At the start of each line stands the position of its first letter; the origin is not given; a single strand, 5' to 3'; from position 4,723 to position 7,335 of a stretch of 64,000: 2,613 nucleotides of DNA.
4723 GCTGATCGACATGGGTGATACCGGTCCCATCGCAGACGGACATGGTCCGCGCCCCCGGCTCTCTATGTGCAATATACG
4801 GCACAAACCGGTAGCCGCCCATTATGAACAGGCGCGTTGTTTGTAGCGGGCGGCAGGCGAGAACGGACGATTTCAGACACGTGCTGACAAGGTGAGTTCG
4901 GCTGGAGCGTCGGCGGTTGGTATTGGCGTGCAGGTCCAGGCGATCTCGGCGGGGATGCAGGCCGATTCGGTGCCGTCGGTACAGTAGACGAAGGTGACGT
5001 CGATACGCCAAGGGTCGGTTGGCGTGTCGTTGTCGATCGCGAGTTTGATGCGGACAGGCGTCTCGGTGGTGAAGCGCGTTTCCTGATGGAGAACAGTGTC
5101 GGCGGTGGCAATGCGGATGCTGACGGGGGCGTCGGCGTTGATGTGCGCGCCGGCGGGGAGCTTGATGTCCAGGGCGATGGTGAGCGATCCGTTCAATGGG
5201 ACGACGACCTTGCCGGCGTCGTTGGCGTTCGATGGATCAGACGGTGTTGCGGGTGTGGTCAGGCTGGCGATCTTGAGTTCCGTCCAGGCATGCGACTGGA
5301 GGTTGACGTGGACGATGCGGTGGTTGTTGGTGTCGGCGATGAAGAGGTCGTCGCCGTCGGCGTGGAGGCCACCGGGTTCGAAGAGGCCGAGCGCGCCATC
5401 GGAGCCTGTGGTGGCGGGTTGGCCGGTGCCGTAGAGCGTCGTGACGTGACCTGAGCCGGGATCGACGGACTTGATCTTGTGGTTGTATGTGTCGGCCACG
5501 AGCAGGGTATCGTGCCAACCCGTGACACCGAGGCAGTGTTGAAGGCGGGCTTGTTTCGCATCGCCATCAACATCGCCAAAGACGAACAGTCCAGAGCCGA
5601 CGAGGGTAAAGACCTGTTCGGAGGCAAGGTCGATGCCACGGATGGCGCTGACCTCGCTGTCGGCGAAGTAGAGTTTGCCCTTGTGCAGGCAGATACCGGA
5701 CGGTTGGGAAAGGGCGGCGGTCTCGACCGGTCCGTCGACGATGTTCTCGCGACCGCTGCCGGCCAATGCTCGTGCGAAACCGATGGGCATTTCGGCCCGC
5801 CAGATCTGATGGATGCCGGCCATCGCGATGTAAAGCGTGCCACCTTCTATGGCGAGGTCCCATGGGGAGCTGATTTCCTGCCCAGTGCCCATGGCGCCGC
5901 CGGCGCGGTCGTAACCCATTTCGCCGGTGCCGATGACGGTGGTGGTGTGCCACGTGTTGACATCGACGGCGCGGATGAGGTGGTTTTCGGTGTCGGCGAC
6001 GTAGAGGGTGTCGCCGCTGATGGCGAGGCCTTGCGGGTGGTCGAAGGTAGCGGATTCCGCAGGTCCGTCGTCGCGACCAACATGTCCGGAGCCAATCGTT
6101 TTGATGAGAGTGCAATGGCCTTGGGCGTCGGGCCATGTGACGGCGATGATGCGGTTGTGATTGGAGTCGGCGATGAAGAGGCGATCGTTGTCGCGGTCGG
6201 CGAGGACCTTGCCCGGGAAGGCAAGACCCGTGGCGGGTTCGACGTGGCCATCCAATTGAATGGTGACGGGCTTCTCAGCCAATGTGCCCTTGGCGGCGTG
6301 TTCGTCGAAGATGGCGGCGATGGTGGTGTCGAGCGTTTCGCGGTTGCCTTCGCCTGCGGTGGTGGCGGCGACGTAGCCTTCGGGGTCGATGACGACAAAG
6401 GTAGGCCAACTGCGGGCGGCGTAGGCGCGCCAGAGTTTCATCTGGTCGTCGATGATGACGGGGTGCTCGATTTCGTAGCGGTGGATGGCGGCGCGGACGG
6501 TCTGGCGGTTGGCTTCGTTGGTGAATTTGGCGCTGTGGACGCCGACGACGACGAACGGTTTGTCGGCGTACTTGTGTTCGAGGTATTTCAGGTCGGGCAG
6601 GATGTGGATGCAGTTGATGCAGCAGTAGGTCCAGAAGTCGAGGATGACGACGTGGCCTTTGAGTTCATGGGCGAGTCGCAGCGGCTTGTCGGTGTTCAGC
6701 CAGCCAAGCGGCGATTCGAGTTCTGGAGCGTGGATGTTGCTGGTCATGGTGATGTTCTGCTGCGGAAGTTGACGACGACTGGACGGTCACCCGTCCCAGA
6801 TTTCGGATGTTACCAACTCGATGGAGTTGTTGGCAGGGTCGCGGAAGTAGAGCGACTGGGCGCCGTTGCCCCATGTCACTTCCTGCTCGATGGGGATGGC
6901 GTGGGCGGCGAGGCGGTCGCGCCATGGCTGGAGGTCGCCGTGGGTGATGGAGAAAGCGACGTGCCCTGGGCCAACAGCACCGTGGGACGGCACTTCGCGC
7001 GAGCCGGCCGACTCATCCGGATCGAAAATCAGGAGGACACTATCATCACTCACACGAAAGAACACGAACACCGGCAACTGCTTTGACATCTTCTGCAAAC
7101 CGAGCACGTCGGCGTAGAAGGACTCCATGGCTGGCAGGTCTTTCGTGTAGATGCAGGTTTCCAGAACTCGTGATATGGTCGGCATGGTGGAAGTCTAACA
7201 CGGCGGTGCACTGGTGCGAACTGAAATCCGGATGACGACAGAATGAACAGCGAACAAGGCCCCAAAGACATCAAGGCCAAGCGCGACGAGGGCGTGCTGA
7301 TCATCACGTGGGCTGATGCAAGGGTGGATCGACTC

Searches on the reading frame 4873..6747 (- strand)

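Call 11: search_protein_families(library=ncbifam, proteins=[window:4873-6747:-])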
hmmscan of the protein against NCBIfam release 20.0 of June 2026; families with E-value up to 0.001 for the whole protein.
window:4873-6747:- (624 aa): 8 families
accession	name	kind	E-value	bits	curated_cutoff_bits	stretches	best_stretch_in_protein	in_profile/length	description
NF002854.0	PRK03147.1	subfamily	3e-14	53.3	170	1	27-146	58-172/176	thiol-disulfide oxidoreductase ResA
NF041202.1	StoA_CxxC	exception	5.3e-09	36.1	210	1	30-132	51-150/163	endospore biogenesis thiol-disulfide oxidoreductase StoA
NF035926.1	scyF_NHL_VPEP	equivalog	2e-07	30.5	350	1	338-478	143-270/376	scytonemin biosynthesis PEP-CTERM protein ScyF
NF047697.1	ThioredTrxAClost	equivalog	9.2e-06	25.8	140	1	32-63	18-49/105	thioredoxin TrxA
NF047696.1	ThlDiSintTplARhiz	equivalog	1.4e-05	24.9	230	1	21-135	88-202/219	thiol:disulfide interchange protein TlpA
NF041054.1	WAxxUGC_long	equivalog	6.7e-05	22.3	300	1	4-133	81-203/354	ResA-like WAxxUGC motif-containing protein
TIGR01068.1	thioredoxin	equivalog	0.00013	22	96.8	0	32-63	15-46/101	thioredoxin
NF033206.1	ScyE_fam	subfamily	0.00047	19.8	80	0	290-324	136-170/333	ScyD/ScyE family protein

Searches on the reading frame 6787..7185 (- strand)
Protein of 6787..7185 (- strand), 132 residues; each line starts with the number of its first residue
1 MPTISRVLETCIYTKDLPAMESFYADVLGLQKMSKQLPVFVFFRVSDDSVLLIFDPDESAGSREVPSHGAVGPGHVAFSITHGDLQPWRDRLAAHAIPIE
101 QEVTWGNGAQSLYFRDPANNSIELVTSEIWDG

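Call 10: search_protein_families(library=pfam, proteins=[window:6787-7185:-])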
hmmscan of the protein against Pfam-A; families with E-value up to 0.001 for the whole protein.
window:6787-7185:- (132 aa): 1 family
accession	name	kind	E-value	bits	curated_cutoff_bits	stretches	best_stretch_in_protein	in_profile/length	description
PF00903.31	Glyoxalase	-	3.2e-10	40.9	20.6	1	9-124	4-121/121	Glyoxalase/Bleomycin resistance protein/Dioxygenase superfamily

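Call 11: search_protein_families(library=ncbifam, proteins=[window:6787-7185:-])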
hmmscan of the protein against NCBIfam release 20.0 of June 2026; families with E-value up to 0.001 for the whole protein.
window:6787-7185:- (132 aa): 8 families
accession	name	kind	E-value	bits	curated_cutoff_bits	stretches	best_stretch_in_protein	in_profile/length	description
NF000125.1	498180014_fosA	hypoth_equivalog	1.9e-06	28.1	250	1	12-128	11-120/129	Fos family putative thiol transferase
NF003152.0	PRK04101.1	equivalog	2e-05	24.9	171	1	14-128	12-120/139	metallothiol transferase FosB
NF000222.1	FosX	equivalog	7e-05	23.1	170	1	74-127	64-118/127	FosX/FosE/FosI family fosfomycin resistance hydrolase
NF000496.2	Fos_GSH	equivalog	0.00012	22.2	180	1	14-126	12-116/136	fosfomycin resistance glutathione transferase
NF000063.1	Fos_BSH_Sepi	exception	0.00032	20.8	300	1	7-130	6-123/142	FosB family fosfomycin resistance bacillithiol transferase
NF032892.0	fosA7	exception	0.00058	19.9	305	1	18-127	16-117/140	FosA7 family fosfomycin resistance glutathione transferase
NF000221.4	FosA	exception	0.00068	19.6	250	1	16-125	14-115/137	FosA family fosfomycin resistance glutathione transferase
NF050075.1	SMU1112c_YaeR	equivalog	0.00083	19.6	140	0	10-124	7-123/125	SMU1112c/YaeR family gloxylase I-like metalloprotein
